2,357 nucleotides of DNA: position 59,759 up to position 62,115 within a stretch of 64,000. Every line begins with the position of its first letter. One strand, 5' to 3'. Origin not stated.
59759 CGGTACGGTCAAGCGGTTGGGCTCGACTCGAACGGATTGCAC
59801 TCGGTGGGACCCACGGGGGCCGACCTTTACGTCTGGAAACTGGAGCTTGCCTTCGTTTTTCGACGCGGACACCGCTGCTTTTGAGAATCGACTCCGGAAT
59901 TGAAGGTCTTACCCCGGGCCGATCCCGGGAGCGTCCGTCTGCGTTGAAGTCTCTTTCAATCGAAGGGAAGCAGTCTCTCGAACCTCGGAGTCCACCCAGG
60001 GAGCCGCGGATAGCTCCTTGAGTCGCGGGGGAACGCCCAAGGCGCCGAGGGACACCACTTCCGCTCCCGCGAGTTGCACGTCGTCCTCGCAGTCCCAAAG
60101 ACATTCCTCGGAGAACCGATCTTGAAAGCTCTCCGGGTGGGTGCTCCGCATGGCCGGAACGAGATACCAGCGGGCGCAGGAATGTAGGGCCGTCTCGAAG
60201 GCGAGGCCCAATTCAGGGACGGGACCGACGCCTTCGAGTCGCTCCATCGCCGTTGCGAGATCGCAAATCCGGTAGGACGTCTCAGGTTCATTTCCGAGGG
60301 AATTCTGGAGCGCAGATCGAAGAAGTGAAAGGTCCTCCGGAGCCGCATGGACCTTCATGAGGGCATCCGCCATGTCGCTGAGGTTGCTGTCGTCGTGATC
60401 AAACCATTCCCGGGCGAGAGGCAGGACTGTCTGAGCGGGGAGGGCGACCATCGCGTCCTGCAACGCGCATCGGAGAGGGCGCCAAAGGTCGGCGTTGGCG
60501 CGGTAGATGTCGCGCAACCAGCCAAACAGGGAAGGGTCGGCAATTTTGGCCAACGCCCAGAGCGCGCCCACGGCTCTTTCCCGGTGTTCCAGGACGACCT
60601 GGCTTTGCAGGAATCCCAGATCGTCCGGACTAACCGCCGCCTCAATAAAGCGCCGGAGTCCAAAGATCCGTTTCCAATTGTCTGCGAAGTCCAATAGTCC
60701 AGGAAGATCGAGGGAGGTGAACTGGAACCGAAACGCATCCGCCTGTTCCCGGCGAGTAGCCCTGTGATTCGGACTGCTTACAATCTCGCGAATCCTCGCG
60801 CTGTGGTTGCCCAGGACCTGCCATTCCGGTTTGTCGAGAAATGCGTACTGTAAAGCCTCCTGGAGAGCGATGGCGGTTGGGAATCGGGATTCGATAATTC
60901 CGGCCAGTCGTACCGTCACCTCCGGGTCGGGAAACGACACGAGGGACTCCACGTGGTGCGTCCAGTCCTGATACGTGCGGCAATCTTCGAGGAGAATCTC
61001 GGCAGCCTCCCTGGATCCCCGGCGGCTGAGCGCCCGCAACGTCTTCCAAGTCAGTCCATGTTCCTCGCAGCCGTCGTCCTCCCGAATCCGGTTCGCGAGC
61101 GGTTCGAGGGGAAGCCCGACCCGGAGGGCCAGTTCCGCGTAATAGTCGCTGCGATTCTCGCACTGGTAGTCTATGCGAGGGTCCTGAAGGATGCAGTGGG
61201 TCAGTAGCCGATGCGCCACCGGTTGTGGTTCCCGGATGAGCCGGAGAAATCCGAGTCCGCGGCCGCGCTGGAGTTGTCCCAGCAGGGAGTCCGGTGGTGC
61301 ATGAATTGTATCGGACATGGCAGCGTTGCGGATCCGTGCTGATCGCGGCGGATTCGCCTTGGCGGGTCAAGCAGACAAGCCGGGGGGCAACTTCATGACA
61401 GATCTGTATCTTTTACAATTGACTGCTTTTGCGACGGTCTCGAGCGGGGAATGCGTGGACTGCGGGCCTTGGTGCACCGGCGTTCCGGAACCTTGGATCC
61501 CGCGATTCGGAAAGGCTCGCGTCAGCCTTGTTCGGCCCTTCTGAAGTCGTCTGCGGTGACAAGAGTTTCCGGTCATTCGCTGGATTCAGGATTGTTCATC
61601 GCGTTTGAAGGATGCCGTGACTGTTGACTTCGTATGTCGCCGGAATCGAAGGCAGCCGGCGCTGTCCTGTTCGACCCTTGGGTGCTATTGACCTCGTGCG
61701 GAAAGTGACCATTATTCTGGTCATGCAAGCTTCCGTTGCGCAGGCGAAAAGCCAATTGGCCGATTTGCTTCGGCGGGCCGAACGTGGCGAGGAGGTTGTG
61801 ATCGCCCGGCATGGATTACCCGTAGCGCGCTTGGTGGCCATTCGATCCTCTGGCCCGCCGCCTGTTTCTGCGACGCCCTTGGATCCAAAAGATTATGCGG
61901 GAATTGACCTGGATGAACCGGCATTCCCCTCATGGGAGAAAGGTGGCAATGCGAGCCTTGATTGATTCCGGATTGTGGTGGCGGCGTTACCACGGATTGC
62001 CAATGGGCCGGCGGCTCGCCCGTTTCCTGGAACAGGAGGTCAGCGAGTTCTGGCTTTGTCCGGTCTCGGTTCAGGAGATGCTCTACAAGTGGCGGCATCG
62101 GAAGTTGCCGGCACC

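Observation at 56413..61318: Three-gene module of unknown function (HEAT-like, PDZ-containing, all-alpha proteins) as the cargo between the 260-bp repeats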

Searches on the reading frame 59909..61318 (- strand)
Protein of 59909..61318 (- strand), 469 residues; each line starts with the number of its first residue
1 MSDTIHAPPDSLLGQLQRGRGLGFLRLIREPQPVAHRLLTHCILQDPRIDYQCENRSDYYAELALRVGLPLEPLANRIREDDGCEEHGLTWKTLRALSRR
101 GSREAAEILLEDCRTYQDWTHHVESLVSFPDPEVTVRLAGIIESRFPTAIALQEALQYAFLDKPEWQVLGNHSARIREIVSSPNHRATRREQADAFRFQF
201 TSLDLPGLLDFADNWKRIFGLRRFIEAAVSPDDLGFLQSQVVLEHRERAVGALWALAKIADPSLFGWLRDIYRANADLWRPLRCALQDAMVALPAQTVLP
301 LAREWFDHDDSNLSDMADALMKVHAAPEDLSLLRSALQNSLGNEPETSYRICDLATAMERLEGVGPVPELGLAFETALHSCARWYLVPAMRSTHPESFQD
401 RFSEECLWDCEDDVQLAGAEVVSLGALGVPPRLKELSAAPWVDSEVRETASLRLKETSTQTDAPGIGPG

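Call 5: search_protein_families(library=pfam, proteins=[window:59909-61318:-], max_evalue=1)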
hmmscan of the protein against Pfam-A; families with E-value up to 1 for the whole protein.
window:59909-61318:- (469 aa): 0 families

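Call 6: search_protein_families(library=padloc, proteins=[window:59909-61318:-], max_evalue=1)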
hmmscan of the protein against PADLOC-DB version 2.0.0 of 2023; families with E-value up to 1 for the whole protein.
window:59909-61318:- (469 aa): 0 families

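Call 7: search_protein_families(library=ncbifam, proteins=[window:59909-61318:-], max_evalue=1)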
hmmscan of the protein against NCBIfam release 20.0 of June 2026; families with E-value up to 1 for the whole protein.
window:59909-61318:- (469 aa): 0 families

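Call 29: search_protein_representatives(protein=window:59909-61318:-)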
Query: 469 residues. Proteins with E-value up to 0.001 (for the whole library): 607; up to 1e-10: 368; up to 1e-30: 79. The best 150 are listed.
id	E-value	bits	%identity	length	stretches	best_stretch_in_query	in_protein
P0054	0.0e+00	1072.0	100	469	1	1-469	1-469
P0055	1.9e-80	287.3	36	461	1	5-454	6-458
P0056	1.1e-73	265.1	39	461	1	8-453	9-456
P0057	2.8e-72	260.4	52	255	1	208-454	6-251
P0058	2.5e-71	257.3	38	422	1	50-456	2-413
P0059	3.9e-69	250.1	35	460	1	7-453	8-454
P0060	1.1e-67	245.3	37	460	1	5-454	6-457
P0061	3.0e-61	224.0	35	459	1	13-456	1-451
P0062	6.7e-60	219.6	32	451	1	5-451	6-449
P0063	3.0e-58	214.2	36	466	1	6-456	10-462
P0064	6.2e-57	209.8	37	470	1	7-459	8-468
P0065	1.3e-56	208.8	35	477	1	6-454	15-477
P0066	1.7e-55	205.1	34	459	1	8-456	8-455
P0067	2.0e-54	201.6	34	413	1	50-456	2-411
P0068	2.4e-53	198.0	35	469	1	6-455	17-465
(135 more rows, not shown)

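Call 30: find_homologous_proteins(query=window:59909-61318:-)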
Query window:59909-61318:- (469 aa): 85 proteins with E <= 0.001 among 8000 candidates.
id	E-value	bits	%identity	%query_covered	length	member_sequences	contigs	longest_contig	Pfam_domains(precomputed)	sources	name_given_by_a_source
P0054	0.0e+0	1072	100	100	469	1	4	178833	-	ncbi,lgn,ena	ncbi:MAG: hypothetical protein U1G08_15110 [Verrucomicrobiota bacterium]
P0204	4.4e-198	677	66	100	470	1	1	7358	-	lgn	-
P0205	3.7e-186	638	62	98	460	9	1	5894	-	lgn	-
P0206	8.8e-133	462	51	96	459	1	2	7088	PF13646.13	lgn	-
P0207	1.2e-131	458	50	96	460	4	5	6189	PF13646.13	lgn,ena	-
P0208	1.3e-131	458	50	96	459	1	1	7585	-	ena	-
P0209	7.6e-84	300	41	97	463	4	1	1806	-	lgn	-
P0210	1.4e-83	299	39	96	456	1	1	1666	-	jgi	jgi:hypothetical protein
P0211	1.0e-81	293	38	98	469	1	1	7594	-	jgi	jgi:hypothetical protein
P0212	3.2e-73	265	36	96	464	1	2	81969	-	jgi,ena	-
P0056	3.4e-73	265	38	95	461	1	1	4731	-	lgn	-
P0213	4.7e-70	255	36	97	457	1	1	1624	PF13646.13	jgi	jgi:hypothetical protein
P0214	3.4e-66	242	33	97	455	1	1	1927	-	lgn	-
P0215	1.0e-61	227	36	96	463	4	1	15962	-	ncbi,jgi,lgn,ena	jgi:hypothetical protein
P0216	6.8e-58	215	34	96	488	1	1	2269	-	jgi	jgi:hypothetical protein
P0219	8.7e-54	201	34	96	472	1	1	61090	-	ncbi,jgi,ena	-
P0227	7.3e-48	182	30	93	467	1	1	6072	PF13646.13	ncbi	ncbi:MAG: HEAT repeat domain-containing protein, partial [Solirubrobacterales bacterium]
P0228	2.3e-47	180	31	96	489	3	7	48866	PF13646.13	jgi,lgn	jgi:hypothetical protein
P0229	6.3e-47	179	31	96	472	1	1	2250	PF13646.13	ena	-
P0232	2.6e-45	173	31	96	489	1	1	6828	PF13646.13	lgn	-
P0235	1.3e-41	161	33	96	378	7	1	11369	PF13646.13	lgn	-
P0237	8.6e-41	158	32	96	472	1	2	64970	PF13646.13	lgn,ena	-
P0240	3.8e-36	143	36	35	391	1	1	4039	PF13646.13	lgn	-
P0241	4.8e-35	139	28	96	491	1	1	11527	PF13646.13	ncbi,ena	-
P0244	4.7e-22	96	29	97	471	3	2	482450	PF13646.13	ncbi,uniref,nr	ncbi:hypothetical protein Stsp02_15500 [Streptomyces sp. NBRC 14336]|uniref:HEAT repeat domain-conta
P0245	4.9e-22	96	27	97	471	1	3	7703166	-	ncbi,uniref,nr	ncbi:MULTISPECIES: hypothetical protein [Streptomyces]|uniref:hypothetical protein n=1 Tax=Streptomy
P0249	3.3e-21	94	26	93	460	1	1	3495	PF13646.13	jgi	jgi:hypothetical protein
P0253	5.7e-20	90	27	97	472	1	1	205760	PF13646.13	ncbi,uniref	ncbi:HEAT repeat domain-containing protein [Streptomyces sp. NPDC047017]|uniref:HEAT repeat domain-c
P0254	7.2e-20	89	28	97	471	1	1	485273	PF13646.13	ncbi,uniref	ncbi:HEAT repeat domain-containing protein [Streptomyces lateritius]|uniref:HEAT repeat domain-conta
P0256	1.3e-19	89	27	97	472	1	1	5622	PF13646.13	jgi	jgi:hypothetical protein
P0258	2.7e-19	87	27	98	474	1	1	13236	PF13646.13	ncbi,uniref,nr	ncbi:HEAT repeat domain-containing protein [Streptomyces sp. GC420]|uniref:HEAT repeat domain-contai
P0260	2.2e-18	84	28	97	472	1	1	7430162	PF13646.13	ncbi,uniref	ncbi:HEAT repeat domain-containing protein [Streptomyces sp. BR1]|uniref:HEAT repeat domain-containi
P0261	3.9e-18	84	28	97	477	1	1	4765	PF13646.13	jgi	jgi:hypothetical protein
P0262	4.0e-18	84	27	97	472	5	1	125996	PF13646.13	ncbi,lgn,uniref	ncbi:HEAT repeat domain-containing protein [Streptomyces sp. NPDC020719]|uniref:HEAT repeat domain-c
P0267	9.6e-18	82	26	98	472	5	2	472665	PF13646.13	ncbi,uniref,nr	ncbi:HEAT repeat domain-containing protein [Streptomyces sp. ASQP_92]|uniref:HEAT repeat domain-cont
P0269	1.0e-17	82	26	99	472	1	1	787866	PF13646.13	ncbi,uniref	ncbi:HEAT repeat domain-containing protein [Streptomyces longispororuber]|uniref:HEAT repeat domain-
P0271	1.7e-17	82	27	99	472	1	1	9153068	PF13646.13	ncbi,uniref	ncbi:HEAT repeat domain-containing protein [Streptomyces sp. G45]|uniref:HEAT repeat domain-containi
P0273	4.3e-17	80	27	99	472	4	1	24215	PF13646.13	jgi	jgi:hypothetical protein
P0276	1.9e-16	78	26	99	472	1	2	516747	PF13646.13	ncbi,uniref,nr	ncbi:HEAT repeat domain-containing protein [Streptomyces aurantiacus]|uniref:HEAT repeat domain-cont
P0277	4.5e-16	77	27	95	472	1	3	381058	PF13646.13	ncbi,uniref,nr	ncbi:hypothetical protein [Streptomyces fragilis]|uniref:HEAT repeat domain-containing protein n=1 T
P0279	6.4e-12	63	41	20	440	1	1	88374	PF03130.23,PF13646.13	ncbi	-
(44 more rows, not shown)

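Call 48: find_encoding_contigs(protein=P0204, flank=10000, max_places=2)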
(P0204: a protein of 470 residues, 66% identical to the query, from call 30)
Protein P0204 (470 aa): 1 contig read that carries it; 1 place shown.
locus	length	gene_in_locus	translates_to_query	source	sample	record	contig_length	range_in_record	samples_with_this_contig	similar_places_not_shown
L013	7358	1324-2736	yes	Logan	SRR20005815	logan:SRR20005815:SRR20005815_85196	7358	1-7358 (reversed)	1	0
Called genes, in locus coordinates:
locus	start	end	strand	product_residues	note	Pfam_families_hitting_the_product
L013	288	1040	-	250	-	PF06912:DUF1275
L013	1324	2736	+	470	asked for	-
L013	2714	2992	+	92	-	-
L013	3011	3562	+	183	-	-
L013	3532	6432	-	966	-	-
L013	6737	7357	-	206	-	?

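Call 56: find_encoding_contigs(protein=P0212, flank=6000, max_places=1)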
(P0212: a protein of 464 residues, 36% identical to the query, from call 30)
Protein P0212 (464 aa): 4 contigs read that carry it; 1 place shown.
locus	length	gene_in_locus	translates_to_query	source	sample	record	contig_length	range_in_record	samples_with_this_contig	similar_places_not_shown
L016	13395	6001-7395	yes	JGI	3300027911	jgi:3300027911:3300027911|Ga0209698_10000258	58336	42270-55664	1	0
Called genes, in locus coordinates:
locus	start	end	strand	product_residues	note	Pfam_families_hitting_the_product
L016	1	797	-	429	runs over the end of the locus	PF13167:GTP-bdg_N, PF16360:GTP-bdg_M, PF03193:RsgA_GTPase (faint), PF00350:Dynamin_N (faint), PF01926:MMR_HSR1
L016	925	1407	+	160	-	PF01037:AsnC_trans_reg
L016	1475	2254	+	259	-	-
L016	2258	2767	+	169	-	PF01850:PIN (weak)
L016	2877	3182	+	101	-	-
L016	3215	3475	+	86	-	-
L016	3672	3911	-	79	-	-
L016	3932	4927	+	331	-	PF00056:Ldh_1_N, PF02866:Ldh_1_C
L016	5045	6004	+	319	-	PF00005:ABC_tran, PF13304:AAA_21 (weak), PF08352:oligo_HPY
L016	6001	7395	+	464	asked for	-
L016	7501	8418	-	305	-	PF01435:Peptidase_M48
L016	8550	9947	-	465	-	PF01225:Mur_ligase, PF08245:Mur_ligase_M, PF02875:Mur_ligase_C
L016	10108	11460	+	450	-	PF14583:Pectate_lyase22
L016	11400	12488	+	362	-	PF08240:ADH_N, PF16912:Glu_dehyd_C (faint), PF00107:ADH_zinc_N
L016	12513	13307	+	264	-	PF00106:adh_short, PF08659:KR, PF13561:adh_short_C2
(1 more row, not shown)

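Call 57: find_encoding_contigs(protein=P0245, flank=6000, max_places=1)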
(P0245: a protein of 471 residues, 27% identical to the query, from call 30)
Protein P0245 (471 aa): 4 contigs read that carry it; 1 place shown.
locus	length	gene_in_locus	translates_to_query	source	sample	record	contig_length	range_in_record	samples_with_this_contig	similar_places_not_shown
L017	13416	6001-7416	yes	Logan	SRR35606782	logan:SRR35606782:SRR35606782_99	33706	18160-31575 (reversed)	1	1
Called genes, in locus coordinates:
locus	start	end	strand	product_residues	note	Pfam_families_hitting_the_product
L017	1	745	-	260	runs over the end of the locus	PF03009:GDPD, PF13653:GDPD_2 (weak)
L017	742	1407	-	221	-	PF19700:DUF6198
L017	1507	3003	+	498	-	PF00392:GntR, PF00155:Aminotran_1_2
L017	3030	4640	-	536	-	-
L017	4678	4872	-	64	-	-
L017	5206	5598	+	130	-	PF12796:Ank_2, PF13637:Ank_4 (faint), PF13857:Ank_5 (weak), PF00023:Ank (faint), PF13606:Ank_3 (faint)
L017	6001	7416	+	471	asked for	-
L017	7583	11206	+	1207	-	PF05378:Hydant_A_N, PF01968:Hydantoinase_A, PF02538:Hydantoinase_B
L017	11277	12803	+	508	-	-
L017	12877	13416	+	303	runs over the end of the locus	-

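Call 58: find_encoding_contigs(protein=P0219, flank=6000, max_places=1)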
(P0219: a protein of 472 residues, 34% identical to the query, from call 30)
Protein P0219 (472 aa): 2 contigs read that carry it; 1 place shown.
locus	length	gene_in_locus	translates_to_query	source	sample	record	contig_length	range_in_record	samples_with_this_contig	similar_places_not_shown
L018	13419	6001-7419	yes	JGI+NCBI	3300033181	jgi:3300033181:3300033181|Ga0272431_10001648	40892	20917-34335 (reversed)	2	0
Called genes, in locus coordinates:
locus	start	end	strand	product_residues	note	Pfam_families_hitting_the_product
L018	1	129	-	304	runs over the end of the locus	PF00528:BPD_transp_1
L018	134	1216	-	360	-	PF00528:BPD_transp_1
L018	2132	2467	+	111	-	PF01261:AP_endonuc_2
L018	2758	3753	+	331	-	PF01408:GFO_IDH_MocA, PF02629:CoA_binding (faint), PF03807:F420_oxidored (faint), PF02894:GFO_IDH_MocA_C, PF22725:GFO_IDH_MocA_C3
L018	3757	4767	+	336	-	PF01408:GFO_IDH_MocA, PF02894:GFO_IDH_MocA_C, PF22725:GFO_IDH_MocA_C3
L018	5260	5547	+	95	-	-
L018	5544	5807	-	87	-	-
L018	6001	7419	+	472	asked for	-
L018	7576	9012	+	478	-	PF13360:PQQ_2 (faint)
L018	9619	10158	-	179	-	-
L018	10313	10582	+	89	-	-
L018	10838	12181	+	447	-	PF04434:SWIM (weak)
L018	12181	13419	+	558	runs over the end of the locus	PF18944:DUF5691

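Call 76: search_dna_similar(query=window:59909-61318:-, collection=plasmids, mode=protein, max_evalue=0.001)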
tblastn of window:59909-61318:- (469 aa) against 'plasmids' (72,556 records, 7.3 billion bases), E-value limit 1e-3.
No match.

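Call 82: search_solved_structures(query=A4, max_evalue=0.1)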
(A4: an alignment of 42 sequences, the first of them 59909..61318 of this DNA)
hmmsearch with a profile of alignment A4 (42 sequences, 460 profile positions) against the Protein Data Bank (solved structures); distinct sequences matched with E-value up to 0.1: 19.
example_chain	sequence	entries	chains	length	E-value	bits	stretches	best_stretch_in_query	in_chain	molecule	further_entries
9sah_A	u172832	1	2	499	4.8e-11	45.6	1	218-328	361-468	E4-NB2 synthetic fusion protein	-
6ft5_A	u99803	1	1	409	1.1e-07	34.5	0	222-339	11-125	alphaRep A3_A3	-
4zv6_A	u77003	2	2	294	1.4e-07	34.1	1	218-343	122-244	AlphaRep-7 | alpha-Rep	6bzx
4xl5_C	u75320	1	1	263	1.5e-07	34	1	222-320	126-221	bGFP-A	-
6fsq_A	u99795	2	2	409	3.8e-07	32.7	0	222-339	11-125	alphaRep A3_bGFPD | A3_bGFPD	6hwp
6gwc_C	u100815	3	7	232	6.3e-06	28.7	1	210-326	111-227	iE5 ALPHAREP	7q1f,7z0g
8aw4_A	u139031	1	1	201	0.00041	22.7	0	210-326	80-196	ALPHAREP bB-E3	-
3ltm_A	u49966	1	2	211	0.00086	21.7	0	230-311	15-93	Alpha-Rep4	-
9rhz_A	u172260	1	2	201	0.0016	20.8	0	210-294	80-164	ALPHAREP bE5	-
3ltj_A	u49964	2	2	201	0.0019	20.5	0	231-339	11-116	AlphaRep-4 | bA3-2: binder of A3 protein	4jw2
6gx7_E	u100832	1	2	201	0.0024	20.2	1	221-342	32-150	iiiA5 ALPHAREP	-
5dcq_A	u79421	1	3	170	0.0062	18.8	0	226-302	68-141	artificial repeat proteins (alphaREP3)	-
9t1m_A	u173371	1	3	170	0.0065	18.8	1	231-389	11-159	Alpha Rep E4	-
8aw4_B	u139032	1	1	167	0.012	17.9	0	208-319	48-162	ALPHAREP bGFPD-YY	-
4xvp_D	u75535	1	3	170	0.028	16.6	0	220-287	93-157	BGFP-C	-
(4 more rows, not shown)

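Call 83: search_protein_families(library=pfam, alignment_id=A4, max_evalue=0.01)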
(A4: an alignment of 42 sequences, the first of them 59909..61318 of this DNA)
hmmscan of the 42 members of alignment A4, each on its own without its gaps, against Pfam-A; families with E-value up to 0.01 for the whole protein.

A. member 1, window:59909-61318:- (469 aa): 0 families

B. families by the number of members that match (of 42 scanned): 5 families
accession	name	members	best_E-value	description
PF13646.12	HEAT_2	19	9.3e-11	HEAT repeats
PF19820.4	DUF6303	3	0.0081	Family of unknown function (DUF6303)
PF08682.16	DUF1780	1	0.0001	Putative endonuclease, protein of unknown function (DUF1780)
PF22706.1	Tex_central_region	1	0.006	Tex central region-like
PF07498.18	Rho_N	1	0.0083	Rho termination factor, N-terminal domain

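Call 99: search_protein_families(library=phrogs, proteins=[window:59909-61318:-], max_evalue=0.01)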
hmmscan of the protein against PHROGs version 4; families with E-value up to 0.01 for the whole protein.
window:59909-61318:- (469 aa): 0 families

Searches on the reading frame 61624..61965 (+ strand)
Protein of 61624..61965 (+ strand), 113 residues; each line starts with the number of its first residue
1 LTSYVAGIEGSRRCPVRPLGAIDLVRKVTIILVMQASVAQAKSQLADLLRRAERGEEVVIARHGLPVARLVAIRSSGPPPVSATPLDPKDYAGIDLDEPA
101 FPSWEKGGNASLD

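Call 8: search_protein_families(library=pfam, proteins=[window:61624-61965:+], max_evalue=0.01)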
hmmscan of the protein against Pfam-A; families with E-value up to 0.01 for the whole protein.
window:61624-61965:+ (113 aa): 1 family
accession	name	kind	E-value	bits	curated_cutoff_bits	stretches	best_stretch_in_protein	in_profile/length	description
PF02604.26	PhdYeFM_antitox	-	2.8e-08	33.9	29.8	1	37-74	5-43/74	Antitoxin Phd_YefM, type II toxin-antitoxin system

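Call 71: search_protein_families(library=padloc, proteins=[window:61624-61965:+], max_evalue=0.01)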
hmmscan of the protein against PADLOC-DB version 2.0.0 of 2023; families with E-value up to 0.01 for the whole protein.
window:61624-61965:+ (113 aa): 0 families
